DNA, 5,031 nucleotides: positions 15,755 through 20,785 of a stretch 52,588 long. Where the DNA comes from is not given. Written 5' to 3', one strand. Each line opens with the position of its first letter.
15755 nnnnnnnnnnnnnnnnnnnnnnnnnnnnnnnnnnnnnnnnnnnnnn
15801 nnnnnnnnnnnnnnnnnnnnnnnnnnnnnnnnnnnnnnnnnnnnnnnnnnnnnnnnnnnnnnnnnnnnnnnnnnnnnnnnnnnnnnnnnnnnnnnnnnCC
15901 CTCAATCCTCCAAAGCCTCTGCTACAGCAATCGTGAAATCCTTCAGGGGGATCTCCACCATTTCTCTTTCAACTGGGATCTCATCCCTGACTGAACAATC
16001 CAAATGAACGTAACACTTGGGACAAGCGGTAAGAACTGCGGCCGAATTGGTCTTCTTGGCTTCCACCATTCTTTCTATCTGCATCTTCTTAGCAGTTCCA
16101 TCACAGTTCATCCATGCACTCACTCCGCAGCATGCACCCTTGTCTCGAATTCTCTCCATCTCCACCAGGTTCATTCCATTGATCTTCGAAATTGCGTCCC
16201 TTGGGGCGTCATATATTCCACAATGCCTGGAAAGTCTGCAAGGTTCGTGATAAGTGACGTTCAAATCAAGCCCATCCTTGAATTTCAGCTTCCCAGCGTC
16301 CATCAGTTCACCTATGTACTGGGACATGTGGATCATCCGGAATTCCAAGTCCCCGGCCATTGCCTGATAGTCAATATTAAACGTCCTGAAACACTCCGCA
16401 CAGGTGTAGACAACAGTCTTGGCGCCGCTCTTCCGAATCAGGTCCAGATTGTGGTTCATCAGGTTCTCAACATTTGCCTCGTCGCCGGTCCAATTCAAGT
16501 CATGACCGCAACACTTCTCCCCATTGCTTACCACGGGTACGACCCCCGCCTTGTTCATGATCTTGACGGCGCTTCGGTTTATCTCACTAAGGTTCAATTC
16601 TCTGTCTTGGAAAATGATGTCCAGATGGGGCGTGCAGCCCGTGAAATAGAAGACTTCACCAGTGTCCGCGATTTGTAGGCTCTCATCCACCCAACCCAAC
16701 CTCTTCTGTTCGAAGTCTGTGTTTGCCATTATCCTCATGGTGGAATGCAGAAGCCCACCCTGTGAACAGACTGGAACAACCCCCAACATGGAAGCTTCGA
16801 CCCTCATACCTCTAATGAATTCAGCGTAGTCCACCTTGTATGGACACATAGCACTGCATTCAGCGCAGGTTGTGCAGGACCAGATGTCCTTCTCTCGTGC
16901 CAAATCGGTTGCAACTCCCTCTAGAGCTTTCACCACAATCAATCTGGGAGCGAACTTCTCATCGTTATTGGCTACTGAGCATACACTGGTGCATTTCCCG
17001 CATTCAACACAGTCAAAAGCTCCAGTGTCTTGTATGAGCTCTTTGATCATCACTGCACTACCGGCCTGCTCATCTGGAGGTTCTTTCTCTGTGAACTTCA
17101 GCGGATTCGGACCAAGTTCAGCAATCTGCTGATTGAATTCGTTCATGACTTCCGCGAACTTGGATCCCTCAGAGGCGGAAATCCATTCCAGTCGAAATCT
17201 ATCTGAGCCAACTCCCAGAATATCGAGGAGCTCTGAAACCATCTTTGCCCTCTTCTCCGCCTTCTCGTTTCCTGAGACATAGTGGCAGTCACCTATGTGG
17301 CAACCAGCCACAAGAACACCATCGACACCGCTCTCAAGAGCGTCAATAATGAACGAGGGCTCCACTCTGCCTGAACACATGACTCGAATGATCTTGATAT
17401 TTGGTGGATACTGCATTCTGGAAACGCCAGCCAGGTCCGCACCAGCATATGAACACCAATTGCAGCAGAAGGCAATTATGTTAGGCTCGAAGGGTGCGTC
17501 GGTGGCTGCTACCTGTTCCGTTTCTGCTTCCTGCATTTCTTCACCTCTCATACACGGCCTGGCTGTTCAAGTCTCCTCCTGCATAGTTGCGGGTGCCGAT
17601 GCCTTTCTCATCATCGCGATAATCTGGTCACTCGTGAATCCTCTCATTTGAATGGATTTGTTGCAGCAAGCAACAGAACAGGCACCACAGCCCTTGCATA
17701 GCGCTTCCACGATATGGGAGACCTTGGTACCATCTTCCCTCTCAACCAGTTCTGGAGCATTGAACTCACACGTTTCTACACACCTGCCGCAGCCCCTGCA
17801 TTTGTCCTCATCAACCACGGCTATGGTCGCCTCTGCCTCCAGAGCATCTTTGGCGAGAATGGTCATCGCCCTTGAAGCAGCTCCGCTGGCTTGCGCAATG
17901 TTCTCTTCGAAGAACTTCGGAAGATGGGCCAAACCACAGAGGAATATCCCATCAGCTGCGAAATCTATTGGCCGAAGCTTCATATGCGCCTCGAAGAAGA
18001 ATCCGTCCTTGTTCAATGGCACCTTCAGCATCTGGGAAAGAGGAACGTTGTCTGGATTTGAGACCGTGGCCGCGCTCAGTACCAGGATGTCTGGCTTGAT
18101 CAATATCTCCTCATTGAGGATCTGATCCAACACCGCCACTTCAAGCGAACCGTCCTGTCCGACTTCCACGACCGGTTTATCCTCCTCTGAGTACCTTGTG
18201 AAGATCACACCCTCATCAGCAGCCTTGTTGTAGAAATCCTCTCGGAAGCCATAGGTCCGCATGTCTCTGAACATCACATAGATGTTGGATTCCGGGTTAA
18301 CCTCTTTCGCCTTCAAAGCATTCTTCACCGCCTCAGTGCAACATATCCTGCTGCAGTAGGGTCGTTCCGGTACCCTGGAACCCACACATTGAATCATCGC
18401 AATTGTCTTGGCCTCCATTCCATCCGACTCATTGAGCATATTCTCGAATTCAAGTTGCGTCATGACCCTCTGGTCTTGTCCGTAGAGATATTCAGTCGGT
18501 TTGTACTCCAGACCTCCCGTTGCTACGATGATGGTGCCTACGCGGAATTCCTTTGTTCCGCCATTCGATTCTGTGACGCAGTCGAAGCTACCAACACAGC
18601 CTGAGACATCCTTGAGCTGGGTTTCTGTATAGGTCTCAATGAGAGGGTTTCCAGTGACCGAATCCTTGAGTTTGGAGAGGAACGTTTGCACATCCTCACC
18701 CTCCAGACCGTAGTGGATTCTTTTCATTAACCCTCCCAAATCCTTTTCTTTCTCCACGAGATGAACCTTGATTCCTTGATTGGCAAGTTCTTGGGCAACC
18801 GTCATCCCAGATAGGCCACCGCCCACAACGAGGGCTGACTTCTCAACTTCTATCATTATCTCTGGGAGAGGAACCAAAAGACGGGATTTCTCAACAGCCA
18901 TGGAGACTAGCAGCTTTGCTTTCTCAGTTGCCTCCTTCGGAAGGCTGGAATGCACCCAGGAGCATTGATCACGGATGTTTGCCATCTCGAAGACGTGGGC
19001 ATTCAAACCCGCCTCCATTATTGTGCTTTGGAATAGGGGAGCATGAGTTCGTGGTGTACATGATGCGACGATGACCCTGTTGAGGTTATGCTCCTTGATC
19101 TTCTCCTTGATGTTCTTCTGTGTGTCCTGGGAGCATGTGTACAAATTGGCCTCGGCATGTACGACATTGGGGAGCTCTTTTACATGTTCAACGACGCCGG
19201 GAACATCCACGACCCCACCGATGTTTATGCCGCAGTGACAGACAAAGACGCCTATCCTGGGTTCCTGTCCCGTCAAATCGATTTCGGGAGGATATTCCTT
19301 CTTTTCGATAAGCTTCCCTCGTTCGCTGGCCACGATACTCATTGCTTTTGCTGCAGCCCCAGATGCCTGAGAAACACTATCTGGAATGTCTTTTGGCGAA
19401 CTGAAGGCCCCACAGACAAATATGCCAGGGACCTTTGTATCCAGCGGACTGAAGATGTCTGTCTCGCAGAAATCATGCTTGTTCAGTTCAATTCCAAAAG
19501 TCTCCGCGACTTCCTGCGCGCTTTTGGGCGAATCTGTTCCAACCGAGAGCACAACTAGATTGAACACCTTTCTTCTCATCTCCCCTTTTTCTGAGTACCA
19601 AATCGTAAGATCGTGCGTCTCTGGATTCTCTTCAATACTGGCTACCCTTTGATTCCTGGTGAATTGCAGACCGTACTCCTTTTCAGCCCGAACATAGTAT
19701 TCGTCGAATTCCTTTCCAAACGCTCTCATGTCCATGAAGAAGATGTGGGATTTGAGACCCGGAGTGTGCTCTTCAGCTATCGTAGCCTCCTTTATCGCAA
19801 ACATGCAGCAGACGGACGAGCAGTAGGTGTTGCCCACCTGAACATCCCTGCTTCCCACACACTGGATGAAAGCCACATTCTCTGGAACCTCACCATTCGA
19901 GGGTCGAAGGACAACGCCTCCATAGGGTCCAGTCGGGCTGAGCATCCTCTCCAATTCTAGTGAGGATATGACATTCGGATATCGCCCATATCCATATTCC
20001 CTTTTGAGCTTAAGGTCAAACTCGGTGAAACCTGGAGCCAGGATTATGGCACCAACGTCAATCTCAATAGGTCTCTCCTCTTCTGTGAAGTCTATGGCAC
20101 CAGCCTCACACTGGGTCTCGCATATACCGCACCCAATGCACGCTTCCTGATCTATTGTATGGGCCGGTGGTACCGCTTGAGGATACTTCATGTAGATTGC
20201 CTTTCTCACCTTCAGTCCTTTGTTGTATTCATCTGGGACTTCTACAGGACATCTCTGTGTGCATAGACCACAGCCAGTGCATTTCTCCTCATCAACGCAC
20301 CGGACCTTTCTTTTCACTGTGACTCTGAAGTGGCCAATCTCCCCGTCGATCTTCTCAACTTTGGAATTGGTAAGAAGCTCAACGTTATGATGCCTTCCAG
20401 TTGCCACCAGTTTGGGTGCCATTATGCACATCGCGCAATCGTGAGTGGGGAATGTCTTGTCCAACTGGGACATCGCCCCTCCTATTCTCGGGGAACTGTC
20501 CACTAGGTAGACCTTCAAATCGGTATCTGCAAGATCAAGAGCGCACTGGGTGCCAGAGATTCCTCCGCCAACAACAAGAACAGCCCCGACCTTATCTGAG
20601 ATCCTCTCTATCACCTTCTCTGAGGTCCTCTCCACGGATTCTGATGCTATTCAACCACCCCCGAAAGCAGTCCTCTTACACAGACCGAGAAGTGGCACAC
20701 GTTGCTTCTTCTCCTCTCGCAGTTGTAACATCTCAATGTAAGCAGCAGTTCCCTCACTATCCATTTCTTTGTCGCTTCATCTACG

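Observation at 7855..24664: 16.8 kb co-directional array of four 'double-length HdrA + MvhD-domain protein' modules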

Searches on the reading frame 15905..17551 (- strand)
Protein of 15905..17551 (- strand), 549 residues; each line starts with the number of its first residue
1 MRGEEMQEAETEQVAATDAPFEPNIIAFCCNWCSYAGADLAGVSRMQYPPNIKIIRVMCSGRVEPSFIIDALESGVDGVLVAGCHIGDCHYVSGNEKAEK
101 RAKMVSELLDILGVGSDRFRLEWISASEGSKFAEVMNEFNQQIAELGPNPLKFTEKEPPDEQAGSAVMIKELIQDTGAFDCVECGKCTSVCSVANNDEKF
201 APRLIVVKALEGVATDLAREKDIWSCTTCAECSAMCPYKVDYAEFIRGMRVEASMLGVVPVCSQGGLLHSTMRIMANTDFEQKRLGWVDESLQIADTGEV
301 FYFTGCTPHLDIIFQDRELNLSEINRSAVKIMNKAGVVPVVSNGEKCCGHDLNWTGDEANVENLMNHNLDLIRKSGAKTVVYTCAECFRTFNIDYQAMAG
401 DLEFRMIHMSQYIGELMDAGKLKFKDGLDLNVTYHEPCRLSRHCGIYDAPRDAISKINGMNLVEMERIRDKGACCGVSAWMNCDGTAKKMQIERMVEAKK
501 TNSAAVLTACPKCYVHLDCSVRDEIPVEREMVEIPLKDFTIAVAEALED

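Call 5: search_protein_families(library=pfam, proteins=[window:15905-17551:-], max_evalue=0.001)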
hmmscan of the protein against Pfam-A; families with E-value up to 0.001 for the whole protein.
window:15905-17551:- (549 aa): 8 families
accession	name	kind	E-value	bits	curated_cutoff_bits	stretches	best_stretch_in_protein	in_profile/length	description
PF02662.21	FlpD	-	2.5e-56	189.4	22.3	1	25-147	1-123/123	Methyl-viologen-reducing hydrogenase, delta subunit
PF02754.22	CCG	-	7.8e-22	77.6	20.6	2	432-518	1-85/85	Cysteine-rich domain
PF13183.11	Fer4_8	-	2.4e-09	38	27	1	180-240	4-68/68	4Fe-4S dicluster domain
PF13187.11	Fer4_9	-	2.9e-06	27.6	27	1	180-239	1-50/52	4Fe-4S dicluster domain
PF13237.11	Fer4_10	-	3.4e-06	27.3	25.5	1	180-237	8-53/53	4Fe-4S dicluster domain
PF13534.11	Fer4_17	-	4.3e-06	27.6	22.2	1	181-241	2-61/61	4Fe-4S dicluster domain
PF12838.12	Fer4_7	-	0.00033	21.5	27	1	181-240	2-52/52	4Fe-4S dicluster domain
PF13484.11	Fer4_16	-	0.0005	21.2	30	1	181-239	2-66/66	4Fe-4S double cluster binding domain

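Call 8: search_protein_families(library=ncbifam, proteins=[window:15905-17551:-], max_evalue=0.00001)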
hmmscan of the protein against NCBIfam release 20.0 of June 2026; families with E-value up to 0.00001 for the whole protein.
window:15905-17551:- (549 aa): 23 families
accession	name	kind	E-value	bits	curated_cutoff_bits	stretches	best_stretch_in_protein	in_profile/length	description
NF040770.1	hetero_SS_HdrA2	exception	1.9e-57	194.9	1100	1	16-149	641-774/777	CoB-CoM heterodisulfide reductase HdrA2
NF045873.1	F420_non_VhuD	exception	9e-42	142.3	215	1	22-152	1-131/132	F420-non-reducing hydrogenase iron-sulfur subunit VhuD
NF004898.0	PRK06259.1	equivalog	1.4e-38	132.8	385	1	178-523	133-469/488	fumarate reductase (CoM/CoB) subunit TfrB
NF045670.1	quin_L_LdhH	equivalog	6.5e-30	104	800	1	296-521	465-689/706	L-lactate dehydrogenase (quinone) large subunit LdhH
NF008369.0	PRK11168.1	equivalog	1.9e-20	73.1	278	1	294-520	163-383/401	anaerobic glycerol-3-phosphate dehydrogenase subunit C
NF041891.1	hdrA_Methbact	equivalog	5.8e-17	61.2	1300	1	22-145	643-760/762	ferredoxin:CoB-CoM heterodisulfide reductase subunit HdrA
NF045724.1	ferredox_TmcB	equivalog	7.1e-16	57.8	735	1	180-518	42-405/430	electron transfer complex ferredoxin TmcB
NF045663.1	diclust_near_Sec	equivalog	3.8e-15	55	530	1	181-513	309-614/759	pyridine nucleotide-disulfide oxidoreductase/dicluster-binding protein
NF045796.1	DsrK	equivalog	5.3e-14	51.7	400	1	400-497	293-386/453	sulfate reduction electron transfer complex DsrMKJOP subunit DsrK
NF008434.0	PRK11274.1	equivalog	4.4e-13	48.9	333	1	323-523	184-394/409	glycolate oxidase subunit GlcF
NF041890.1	hdrC_Methbact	equivalog_domain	4.5e-13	49.2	270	1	174-241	24-89/192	ferredoxin:CoB-CoM heterodisulfide reductase subunit HdrC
TIGR03290.1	CoB_CoM_SS_C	equivalog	6.4e-13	48.9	160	1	181-259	4-81/144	CoB--CoM heterodisulfide reductase subunit C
NF038018.1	qmoC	equivalog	2.1e-11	43.9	300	1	170-250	7-88/360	quinone-interacting membrane-bound oxidoreductase complex subunit QmoC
NF045711.1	sulf_resp_HmcF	equivalog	1.4e-09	37.3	750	1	222-514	115-422/457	sulfate respiration complex iron-sulfur protein HmcF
TIGR03379.1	glycerol3P_GlpC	equivalog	4.3e-09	35.6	279.9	1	319-520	174-380/397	anaerobic glycerol-3-phosphate dehydrogenase subunit GlpC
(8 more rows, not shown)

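Call 70: find_homologous_proteins(query=window:15905-17551:-, max_evalue=1e-30)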
Query window:15905-17551:- (549 aa): 3633 proteins with E <= 1e-30 among 8000 candidates; the best 120 are listed.
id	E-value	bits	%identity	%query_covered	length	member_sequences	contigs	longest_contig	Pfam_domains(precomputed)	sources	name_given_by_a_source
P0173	0.0e+0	1262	100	99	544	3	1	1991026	PF02662.22,PF13534.12,PF02754.22,PF13183.12,PF13187.12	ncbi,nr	ncbi:MAG: hydrogenase iron-sulfur subunit [Methanobacteriota archaeon]|nr:MAG: hydrogenase iron-sulf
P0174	0.0e+0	1099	84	99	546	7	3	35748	PF02662.22,PF13534.12,PF02754.22,PF13183.12,PF13187.12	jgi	jgi:Fe-S oxidoreductase/coenzyme F420-reducing hydrogenase delta subunit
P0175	0.0e+0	1090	83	99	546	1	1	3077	PF02662.22,PF13534.12,PF02754.22,PF13237.12,PF13183.12,PF13187.12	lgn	-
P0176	0.0e+0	1086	83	99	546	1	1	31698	PF02662.22,PF12838.13,PF13534.12,PF02754.22,PF13237.12,PF13183.12,PF13187.12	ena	-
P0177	0.0e+0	1086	83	99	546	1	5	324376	PF02662.22,PF12838.13,PF13534.12,PF02754.22,PF13237.12,PF13183.12,PF13187.12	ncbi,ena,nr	ncbi:MAG: hydrogenase iron-sulfur subunit [Thermoplasmata archaeon]|nr:hydrogenase iron-sulfur subun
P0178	0.0e+0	1085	83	99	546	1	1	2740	PF02662.22,PF12838.13,PF13534.12,PF02754.22,PF13237.12,PF13183.12,PF13187.12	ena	-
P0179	0.0e+0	1083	82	99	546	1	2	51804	PF02662.22,PF13534.12,PF02754.22,PF13183.12,PF13187.12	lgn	-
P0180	0.0e+0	1080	82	99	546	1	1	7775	PF02662.22,PF13534.12,PF02754.22,PF13183.12,PF13187.12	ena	-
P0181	0.0e+0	1078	82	99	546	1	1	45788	PF02662.22,PF13534.12,PF02754.22,PF13237.12,PF13183.12,PF13187.12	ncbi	-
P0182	0.0e+0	1073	82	99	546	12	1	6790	PF02662.22,PF12838.13,PF13534.12,PF02754.22,PF13237.12,PF13183.12,PF13187.12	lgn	-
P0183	0.0e+0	1071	82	99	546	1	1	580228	PF02662.22,PF13534.12,PF02754.22,PF13183.12,PF13187.12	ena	-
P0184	0.0e+0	1069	81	99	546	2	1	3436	PF02662.22,PF13534.12,PF02754.22,PF13237.12,PF13183.12,PF13187.12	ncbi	-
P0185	0.0e+0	1016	78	99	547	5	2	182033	PF02662.22,PF13484.12,PF13534.12,PF02754.22,PF13237.12,PF13183.12,PF13187.12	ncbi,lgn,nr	ncbi:MAG: hydrogenase iron-sulfur subunit [Methanomassiliicoccales archaeon]|nr:MAG: hydrogenase iro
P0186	2.6e-283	959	80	92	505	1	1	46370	PF02662.22,PF13484.12,PF13534.12,PF02754.22,PF13237.12,PF13183.12,PF13187.12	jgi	jgi:Fe-S oxidoreductase/coenzyme F420-reducing hydrogenase delta subunit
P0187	8.2e-224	762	61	97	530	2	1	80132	PF02662.22,PF13746.12,PF13484.12,PF12838.13,PF13534.12,PF02754.22,PF13237.12,PF13183.12,PF13187.12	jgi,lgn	jgi:Fe-S oxidoreductase/coenzyme F420-reducing hydrogenase delta subunit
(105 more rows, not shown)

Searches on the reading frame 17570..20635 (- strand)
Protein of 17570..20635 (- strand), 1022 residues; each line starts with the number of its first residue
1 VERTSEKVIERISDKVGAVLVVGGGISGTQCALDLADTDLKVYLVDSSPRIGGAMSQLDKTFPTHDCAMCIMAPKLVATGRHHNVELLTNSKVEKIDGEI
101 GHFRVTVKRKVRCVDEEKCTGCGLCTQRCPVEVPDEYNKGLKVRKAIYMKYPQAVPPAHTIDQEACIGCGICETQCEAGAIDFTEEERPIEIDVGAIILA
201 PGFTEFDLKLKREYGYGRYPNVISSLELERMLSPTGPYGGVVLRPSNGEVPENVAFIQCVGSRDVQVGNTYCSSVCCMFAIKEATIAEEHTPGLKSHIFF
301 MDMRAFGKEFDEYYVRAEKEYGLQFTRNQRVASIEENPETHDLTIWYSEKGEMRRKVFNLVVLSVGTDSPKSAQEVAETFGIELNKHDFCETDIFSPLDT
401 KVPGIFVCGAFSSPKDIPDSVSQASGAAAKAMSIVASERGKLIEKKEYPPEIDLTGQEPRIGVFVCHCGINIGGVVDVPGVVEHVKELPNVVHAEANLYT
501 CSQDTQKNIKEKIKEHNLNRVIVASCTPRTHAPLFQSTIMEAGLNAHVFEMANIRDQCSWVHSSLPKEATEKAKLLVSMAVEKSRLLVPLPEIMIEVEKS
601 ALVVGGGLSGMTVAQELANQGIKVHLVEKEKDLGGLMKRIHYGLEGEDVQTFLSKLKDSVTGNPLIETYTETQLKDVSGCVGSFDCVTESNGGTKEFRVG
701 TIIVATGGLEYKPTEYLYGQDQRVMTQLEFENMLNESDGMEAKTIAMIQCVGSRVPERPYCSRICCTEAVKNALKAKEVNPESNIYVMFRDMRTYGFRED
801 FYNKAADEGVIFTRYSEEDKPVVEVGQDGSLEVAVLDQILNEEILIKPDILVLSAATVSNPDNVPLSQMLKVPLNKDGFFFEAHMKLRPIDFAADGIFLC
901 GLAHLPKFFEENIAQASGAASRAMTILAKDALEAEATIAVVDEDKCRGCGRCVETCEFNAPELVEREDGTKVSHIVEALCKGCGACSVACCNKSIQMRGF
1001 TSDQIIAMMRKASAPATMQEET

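Call 5: search_protein_families(library=pfam, proteins=[window:17570-20635:-], max_evalue=0.001)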
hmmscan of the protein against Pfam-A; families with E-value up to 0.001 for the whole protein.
window:17570-20635:- (1022 aa): 30 families (the best 25 are shown)
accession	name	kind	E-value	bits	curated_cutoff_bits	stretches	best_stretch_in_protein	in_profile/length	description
PF07992.20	Pyr_redox_2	-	3.6e-25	89.4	26.1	3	190-425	96-288/291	Pyridine nucleotide-disulphide oxidoreductase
PF00037.32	Fer4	-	2.5e-19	68.7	21.1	3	940-961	2-23/24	4Fe-4S binding domain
PF13450.12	NAD_binding_8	-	8.7e-19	68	21.9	2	603-645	1-41/68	NAD(P)-binding Rossmann-like domain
PF12831.13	FAD_oxidored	-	3.8e-14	53.3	27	2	19-57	2-40/416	FAD dependent oxidoreductase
PF01266.30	DAO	-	1.5e-13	51.5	27.9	2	602-634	3-35/353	FAD dependent oxidoreductase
PF00070.33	Pyr_redox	-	1.8e-13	51.2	22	2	19-99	2-69/82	Pyridine nucleotide-disulphide oxidoreductase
PF14697.11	Fer4_21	-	6.8e-13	49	35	2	939-997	1-59/59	4Fe-4S dicluster domain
PF12838.12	Fer4_7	-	3.2e-12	47.1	27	3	945-990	1-48/52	4Fe-4S dicluster domain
PF12797.12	Fer4_2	-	2.2e-11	43.3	24.5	2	112-131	3-22/22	4Fe-4S binding domain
PF12837.12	Fer4_6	-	3.1e-11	43.1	25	2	938-961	1-24/24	4Fe-4S binding domain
PF00890.30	FAD_binding_2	-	3.6e-11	43.4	20.4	1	601-635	2-36/414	FAD binding domain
PF13738.12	Pyr_redox_3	-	1e-09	38.5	30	0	599-707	165-266/305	Pyridine nucleotide-disulphide oxidoreductase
PF13237.11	Fer4_10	-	1.3e-09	38.3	25.5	1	115-141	5-33/53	4Fe-4S dicluster domain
PF03486.20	HI0933_like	-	2.1e-09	37.6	50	0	601-634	3-36/244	HI0933-like protein Rossmann domain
PF13187.11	Fer4_9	-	1.4e-08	35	27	1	118-181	1-52/52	4Fe-4S dicluster domain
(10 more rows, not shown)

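Call 8: search_protein_families(library=ncbifam, proteins=[window:17570-20635:-], max_evalue=0.00001)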
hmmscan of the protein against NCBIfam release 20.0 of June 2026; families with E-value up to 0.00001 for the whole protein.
window:17570-20635:- (1022 aa): 82 families (the best 25 are shown)
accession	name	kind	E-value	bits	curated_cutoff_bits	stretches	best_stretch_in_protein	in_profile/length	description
NF040770.1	hetero_SS_HdrA2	exception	1.1e-294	979.4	1100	3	17-437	140-562/777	CoB-CoM heterodisulfide reductase HdrA2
NF041778.1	hetero_SS_HdrA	equivalog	4e-215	716.1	1400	3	17-440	143-575/771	ferredoxin:CoB-CoM heterodisulfide reductase subunit HdrA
NF041891.1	hdrA_Methbact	equivalog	2.6e-208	693.9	1300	3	12-436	129-557/762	ferredoxin:CoB-CoM heterodisulfide reductase subunit HdrA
NF005560.0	PRK07233.1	equivalog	1.9e-15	56.6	252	1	602-642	4-44/435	hypothetical protein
TIGR03467.1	HpnE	equivalog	2.8e-14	53.3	283.05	1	602-639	2-39/430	hydroxysqualene dehydroxylase HpnE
NF009410.0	PRK12771.1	subfamily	6.8e-14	51.3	516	1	596-638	136-178/566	NAD(P)-binding protein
NF042909.1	FMH_DH_FwdF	exception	8.2e-14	51.4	375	2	108-190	6-81/336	tungsten-dependent formylmethanofuran dehydrogenase subunit FwdF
NF005504.0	PRK07118.1-3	equivalog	5.5e-12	45.6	437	2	106-185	160-240/293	Fe-S cluster domain-containing protein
TIGR01350.1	lipoamide_DH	equivalog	6.2e-12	45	408.8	0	601-635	4-37/461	dihydrolipoyl dehydrogenase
TIGR03197.1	MnmC_Cterm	equivalog_domain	1.1e-11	44.4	174.2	0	601-634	2-35/400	FAD-dependent 5-carboxymethylaminomethyl-2-thiouridine(34) oxidoreductase MnmC1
NF005503.0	PRK07118.1-2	equivalog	1.6e-11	44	252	1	106-194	156-240/292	RnfABCDGE type electron transport complex subunit B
NF005313.0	PRK06847.1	subfamily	4.5e-11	42.3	372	1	599-632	5-38/375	hypothetical protein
TIGR01372.1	soxA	subfamily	1e-10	40.1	1164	0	601-664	171-234/996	sarcosine oxidase subunit alpha family protein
TIGR00275.1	TIGR00275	subfamily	1.4e-10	40.6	183.8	0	602-634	2-34/401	aminoacetone oxidase family FAD-binding enzyme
NF045637.1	carotdesatCrtDProt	equivalog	1.5e-10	40.2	580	0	602-641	2-41/485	1-hydroxycarotenoid 3,4-desaturase CrtD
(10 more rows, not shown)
